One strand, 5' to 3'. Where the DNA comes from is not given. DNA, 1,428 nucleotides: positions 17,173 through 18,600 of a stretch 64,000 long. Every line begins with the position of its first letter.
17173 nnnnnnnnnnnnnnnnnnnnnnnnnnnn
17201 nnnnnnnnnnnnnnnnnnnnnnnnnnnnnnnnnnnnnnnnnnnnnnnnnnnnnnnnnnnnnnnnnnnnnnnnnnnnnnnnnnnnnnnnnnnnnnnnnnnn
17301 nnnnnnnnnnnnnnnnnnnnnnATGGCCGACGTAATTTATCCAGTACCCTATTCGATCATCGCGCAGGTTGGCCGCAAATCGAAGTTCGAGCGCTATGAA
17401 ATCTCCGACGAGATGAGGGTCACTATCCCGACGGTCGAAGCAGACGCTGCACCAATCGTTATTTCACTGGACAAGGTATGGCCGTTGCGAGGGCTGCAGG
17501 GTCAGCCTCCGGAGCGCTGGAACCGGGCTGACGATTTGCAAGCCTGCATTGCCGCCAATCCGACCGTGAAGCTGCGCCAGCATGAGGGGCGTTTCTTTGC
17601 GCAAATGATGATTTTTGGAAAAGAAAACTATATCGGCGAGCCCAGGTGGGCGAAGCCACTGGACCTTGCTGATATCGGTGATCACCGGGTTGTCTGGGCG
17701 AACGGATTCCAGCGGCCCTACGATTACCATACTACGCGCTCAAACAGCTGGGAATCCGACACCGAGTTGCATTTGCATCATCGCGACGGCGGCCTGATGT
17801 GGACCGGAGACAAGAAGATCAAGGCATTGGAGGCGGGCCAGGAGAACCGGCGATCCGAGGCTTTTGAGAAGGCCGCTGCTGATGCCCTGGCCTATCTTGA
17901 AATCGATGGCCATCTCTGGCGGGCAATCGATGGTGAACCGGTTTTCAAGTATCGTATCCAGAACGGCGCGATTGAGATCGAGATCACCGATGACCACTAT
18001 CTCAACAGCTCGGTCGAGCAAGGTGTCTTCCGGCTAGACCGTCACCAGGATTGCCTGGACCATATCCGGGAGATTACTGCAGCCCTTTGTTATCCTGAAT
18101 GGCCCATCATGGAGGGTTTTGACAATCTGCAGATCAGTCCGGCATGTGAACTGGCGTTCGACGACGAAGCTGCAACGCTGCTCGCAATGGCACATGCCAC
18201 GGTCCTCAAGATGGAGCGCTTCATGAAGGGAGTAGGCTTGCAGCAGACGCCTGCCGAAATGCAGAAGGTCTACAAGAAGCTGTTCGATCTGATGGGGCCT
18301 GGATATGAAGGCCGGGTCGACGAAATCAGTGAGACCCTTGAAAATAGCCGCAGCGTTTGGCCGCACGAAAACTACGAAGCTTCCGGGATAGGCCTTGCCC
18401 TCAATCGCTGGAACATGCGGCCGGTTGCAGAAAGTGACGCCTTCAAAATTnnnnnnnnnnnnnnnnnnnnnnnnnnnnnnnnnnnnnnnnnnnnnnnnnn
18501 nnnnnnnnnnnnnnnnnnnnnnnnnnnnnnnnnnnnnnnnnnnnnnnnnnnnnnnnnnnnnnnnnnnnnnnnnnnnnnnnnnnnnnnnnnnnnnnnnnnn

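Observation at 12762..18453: Operon of five tandem, divergent paralogs of an uncharacterised ~360-aa protein family, plus an upstream remnant of a sixth copy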

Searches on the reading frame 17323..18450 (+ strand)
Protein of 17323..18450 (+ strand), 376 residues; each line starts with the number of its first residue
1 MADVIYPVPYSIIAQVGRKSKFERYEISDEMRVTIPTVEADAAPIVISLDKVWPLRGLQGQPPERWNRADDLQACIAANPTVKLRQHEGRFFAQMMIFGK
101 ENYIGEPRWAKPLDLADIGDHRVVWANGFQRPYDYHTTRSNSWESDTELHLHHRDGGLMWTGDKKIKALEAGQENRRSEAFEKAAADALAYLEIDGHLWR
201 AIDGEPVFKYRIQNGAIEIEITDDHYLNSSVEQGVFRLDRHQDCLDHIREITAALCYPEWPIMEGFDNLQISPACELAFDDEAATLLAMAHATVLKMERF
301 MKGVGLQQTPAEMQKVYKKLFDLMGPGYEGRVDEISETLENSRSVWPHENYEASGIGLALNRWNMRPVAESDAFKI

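Call 4: search_protein_families(library=pfam, proteins=[window:17323-18450:+], max_evalue=1)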
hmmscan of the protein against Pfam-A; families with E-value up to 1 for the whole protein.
window:17323-18450:+ (376 aa): 0 families

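Call 5: search_protein_families(library=phrogs, proteins=[window:17323-18450:+], max_evalue=1)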
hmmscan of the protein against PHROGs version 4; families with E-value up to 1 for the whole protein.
window:17323-18450:+ (376 aa): 3 families
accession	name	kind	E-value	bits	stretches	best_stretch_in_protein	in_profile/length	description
phrog_4971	-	tail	0.12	12.8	1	169-234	92-160/283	major tail protein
phrog_17090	-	unknown function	0.18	13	1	113-181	24-91/108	-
phrog_38594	-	unknown function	0.29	12.5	1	201-251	8-57/77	-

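Call 8: search_protein_families(library=ncbifam, proteins=[window:17323-18450:+], max_evalue=1)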
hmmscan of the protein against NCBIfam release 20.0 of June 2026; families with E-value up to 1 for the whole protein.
window:17323-18450:+ (376 aa): 0 families

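Call 9: search_protein_families(library=padloc, proteins=[window:17323-18450:+], max_evalue=1)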
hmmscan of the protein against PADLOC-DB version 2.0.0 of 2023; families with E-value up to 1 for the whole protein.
window:17323-18450:+ (376 aa): 0 families

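Call 106: find_related_loci(query=window:17323-18450:+, collection=viral_contigs, flank=5000)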
Query window:17323-18450:+ (376 aa) in viral_contigs; peptide patterns used: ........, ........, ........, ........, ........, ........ (x = any residue, [..] = any of these).
No stretch of DNA in the collection matches any of the patterns.
